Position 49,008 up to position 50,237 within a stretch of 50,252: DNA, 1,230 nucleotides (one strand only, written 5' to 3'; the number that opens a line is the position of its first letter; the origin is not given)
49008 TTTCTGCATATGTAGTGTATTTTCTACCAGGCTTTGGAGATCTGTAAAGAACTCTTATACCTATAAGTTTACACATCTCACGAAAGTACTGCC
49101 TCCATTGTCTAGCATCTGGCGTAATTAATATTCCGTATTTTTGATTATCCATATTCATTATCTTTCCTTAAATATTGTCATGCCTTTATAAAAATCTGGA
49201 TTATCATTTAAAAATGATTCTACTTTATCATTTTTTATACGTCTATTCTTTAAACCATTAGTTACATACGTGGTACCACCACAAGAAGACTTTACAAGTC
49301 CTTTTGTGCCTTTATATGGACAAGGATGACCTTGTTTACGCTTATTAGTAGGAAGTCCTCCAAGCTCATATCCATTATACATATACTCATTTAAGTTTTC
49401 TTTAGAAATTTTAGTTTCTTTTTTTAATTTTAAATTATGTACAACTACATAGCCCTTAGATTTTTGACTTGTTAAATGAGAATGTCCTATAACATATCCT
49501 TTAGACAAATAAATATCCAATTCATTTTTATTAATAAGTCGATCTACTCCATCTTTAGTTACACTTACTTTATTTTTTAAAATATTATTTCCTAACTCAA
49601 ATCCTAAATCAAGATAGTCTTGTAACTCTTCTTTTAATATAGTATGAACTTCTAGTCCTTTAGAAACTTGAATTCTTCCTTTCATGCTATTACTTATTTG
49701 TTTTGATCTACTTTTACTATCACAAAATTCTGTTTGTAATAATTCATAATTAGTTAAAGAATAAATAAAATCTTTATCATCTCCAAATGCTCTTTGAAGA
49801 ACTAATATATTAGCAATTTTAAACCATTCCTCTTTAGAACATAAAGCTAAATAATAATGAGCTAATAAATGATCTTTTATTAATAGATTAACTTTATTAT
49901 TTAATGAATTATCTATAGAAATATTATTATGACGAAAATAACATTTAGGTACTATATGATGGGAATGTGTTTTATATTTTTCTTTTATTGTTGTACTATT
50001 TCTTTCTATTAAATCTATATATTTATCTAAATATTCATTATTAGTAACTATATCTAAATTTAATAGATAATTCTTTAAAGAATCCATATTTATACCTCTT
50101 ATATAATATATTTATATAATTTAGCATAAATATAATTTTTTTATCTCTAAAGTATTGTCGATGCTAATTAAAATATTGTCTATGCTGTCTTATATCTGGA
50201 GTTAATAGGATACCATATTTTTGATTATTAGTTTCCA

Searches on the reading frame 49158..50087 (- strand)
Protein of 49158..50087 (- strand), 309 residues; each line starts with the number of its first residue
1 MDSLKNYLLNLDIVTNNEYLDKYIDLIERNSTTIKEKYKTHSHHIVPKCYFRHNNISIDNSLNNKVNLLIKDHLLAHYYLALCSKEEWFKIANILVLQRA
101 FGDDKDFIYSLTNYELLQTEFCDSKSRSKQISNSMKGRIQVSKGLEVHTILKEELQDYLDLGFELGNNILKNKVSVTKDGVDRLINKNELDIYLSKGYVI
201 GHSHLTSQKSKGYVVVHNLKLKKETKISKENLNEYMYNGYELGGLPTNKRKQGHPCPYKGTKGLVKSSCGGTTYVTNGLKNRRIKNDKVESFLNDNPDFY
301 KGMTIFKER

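Call 15: search_protein_families(library=pfam, proteins=[window:49158-50087:-], max_evalue=0.01)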
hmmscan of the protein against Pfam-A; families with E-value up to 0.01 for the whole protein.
window:49158-50087:- (309 aa): 0 families

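Call 16: search_protein_families(library=phrogs, proteins=[window:49158-50087:-], max_evalue=0.001)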
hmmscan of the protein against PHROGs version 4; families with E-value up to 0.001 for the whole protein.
window:49158-50087:- (309 aa): 2 families
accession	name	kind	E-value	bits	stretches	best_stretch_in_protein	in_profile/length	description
phrog_655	-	DNA, RNA and nucleotide metabolism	8.9e-14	53.1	1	5-213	15-174/343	homing endonuclease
phrog_12434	-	DNA, RNA and nucleotide metabolism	2.9e-10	41.1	1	1-137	1-132/292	HNH endonuclease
